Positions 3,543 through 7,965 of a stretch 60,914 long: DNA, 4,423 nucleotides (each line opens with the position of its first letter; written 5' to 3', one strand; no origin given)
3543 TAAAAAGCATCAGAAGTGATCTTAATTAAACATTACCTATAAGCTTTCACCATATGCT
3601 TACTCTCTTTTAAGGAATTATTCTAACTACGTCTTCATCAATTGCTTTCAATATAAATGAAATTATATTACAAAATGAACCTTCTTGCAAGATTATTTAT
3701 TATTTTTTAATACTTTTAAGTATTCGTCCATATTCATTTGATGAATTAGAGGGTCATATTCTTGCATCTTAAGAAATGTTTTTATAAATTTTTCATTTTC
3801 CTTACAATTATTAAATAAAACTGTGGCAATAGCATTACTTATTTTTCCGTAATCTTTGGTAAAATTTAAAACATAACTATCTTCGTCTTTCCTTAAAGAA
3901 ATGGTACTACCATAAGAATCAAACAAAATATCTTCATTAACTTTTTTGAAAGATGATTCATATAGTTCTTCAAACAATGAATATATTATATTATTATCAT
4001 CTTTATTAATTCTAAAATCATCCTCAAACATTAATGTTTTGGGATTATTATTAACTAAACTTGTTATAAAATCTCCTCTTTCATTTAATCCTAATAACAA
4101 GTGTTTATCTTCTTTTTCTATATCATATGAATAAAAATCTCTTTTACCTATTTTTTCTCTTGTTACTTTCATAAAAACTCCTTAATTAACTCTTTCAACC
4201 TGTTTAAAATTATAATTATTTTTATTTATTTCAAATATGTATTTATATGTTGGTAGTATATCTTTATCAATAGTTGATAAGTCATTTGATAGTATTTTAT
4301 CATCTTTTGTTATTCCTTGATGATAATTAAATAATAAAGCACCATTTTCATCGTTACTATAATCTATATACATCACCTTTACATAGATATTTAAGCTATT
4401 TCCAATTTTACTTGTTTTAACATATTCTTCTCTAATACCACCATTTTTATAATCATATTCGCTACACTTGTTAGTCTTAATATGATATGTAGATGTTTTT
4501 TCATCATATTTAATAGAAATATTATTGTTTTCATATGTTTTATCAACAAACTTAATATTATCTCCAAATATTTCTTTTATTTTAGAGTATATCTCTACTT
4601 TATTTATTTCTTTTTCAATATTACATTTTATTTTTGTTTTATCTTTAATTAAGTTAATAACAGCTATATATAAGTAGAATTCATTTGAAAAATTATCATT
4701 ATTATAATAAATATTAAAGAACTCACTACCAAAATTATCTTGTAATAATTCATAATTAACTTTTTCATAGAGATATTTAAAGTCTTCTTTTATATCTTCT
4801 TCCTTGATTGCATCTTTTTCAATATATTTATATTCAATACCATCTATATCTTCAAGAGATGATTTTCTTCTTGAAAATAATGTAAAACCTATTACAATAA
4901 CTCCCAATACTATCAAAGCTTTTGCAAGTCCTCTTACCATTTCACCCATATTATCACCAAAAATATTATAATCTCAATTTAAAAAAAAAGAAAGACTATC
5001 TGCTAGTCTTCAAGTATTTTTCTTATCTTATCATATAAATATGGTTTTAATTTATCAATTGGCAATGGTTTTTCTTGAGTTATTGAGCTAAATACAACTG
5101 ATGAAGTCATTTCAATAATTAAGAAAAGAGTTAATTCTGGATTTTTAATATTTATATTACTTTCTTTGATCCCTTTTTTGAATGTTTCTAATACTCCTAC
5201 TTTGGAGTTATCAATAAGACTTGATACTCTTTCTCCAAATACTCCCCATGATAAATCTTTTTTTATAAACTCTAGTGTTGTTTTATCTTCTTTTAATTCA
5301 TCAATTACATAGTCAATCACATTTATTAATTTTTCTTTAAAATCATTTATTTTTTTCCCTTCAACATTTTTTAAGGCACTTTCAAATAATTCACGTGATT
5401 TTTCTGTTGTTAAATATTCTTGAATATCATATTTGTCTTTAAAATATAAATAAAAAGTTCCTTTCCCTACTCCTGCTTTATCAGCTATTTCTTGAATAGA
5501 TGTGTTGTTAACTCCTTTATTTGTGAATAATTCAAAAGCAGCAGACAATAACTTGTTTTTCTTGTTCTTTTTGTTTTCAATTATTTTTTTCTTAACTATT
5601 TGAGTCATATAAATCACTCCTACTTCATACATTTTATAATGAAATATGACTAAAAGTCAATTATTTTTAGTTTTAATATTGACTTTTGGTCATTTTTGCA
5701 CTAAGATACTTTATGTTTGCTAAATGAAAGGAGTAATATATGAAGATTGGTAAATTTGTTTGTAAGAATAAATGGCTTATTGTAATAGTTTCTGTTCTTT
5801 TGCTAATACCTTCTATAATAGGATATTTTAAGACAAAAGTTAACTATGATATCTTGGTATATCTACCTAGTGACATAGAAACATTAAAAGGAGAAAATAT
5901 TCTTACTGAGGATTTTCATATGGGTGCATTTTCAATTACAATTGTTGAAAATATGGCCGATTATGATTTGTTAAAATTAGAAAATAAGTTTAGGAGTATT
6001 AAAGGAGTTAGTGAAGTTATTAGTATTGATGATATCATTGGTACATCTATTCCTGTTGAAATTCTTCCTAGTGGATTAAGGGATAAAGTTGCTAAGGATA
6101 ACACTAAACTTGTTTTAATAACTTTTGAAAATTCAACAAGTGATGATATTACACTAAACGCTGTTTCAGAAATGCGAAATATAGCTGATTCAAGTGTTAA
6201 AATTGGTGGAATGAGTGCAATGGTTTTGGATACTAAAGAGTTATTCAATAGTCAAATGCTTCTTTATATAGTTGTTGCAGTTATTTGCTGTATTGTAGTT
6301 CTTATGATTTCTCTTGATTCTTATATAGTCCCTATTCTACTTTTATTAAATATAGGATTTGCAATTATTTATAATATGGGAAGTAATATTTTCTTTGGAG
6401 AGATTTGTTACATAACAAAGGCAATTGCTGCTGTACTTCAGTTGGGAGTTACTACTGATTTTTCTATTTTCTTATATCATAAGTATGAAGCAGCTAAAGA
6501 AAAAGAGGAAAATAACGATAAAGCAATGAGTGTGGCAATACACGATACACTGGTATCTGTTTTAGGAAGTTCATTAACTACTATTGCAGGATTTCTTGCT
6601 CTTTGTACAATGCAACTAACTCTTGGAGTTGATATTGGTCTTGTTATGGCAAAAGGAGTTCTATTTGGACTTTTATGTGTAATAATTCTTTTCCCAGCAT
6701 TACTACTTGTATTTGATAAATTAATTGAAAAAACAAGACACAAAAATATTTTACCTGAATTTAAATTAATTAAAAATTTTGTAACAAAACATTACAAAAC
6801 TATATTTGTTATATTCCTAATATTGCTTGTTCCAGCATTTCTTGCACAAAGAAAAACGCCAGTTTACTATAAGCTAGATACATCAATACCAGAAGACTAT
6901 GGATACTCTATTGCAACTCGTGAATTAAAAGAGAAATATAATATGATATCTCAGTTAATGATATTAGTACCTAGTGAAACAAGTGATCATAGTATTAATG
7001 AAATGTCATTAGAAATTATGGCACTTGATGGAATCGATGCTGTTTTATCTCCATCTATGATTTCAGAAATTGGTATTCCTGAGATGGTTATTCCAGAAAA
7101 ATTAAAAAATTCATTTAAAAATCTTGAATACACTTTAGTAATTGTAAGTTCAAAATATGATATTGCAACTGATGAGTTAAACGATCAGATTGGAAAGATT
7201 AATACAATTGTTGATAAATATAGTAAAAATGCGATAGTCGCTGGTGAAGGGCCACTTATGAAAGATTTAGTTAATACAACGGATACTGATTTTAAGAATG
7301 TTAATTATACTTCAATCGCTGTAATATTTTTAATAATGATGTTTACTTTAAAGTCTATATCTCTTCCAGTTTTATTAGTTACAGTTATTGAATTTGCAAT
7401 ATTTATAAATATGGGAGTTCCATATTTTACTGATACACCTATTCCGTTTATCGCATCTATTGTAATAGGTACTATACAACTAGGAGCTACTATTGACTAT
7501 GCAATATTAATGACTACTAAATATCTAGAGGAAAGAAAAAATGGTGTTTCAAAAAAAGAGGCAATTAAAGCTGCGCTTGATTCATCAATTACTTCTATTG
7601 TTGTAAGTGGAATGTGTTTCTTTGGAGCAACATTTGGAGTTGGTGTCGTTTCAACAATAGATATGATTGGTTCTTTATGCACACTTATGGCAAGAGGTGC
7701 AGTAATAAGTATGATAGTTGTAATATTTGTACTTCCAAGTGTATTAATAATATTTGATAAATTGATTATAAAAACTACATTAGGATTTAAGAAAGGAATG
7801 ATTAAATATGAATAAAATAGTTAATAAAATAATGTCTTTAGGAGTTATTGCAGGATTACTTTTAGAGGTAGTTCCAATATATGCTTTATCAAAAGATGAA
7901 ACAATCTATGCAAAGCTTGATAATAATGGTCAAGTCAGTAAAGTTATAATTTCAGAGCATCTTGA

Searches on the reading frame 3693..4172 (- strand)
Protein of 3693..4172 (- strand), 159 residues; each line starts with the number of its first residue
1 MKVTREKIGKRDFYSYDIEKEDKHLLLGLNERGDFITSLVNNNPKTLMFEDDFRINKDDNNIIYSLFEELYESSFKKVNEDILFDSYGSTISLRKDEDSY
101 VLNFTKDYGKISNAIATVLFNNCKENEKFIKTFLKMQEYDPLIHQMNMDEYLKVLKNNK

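Call 8: search_protein_families(library=pfam, proteins=[window:3693-4172:-], max_evalue=0.001)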
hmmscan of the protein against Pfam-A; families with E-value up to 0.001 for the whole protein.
window:3693-4172:- (159 aa): 1 family
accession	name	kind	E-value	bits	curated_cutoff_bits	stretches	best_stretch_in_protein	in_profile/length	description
PF06176.17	WaaY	-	2.8e-05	24.3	20.3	1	64-147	10-90/229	Lipopolysaccharide core biosynthesis protein (WaaY)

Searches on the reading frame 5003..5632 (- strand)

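Call 8: search_protein_families(library=pfam, proteins=[window:5003-5632:-], max_evalue=0.001)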
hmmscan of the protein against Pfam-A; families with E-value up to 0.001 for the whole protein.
window:5003-5632:- (209 aa): 1 family
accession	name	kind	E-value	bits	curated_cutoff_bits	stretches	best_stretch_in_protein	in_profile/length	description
PF00440.29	TetR_N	-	2.3e-15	56.5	24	1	28-70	1-43/47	Bacterial regulatory proteins, tetR family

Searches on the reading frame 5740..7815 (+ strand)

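Call 8: search_protein_families(library=pfam, proteins=[window:5740-7815:+], max_evalue=0.001)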
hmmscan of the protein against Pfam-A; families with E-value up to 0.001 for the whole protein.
window:5740-7815:+ (691 aa): 2 families
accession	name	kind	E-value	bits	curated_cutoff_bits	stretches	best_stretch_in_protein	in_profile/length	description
PF03176.21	MMPL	-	2.6e-53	181.6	20.5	2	119-327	83-304/333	MMPL family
PF00873.25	ACR_tran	-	1.2e-09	36.9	28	1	163-317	854-1008/1021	AcrB/AcrD/AcrF family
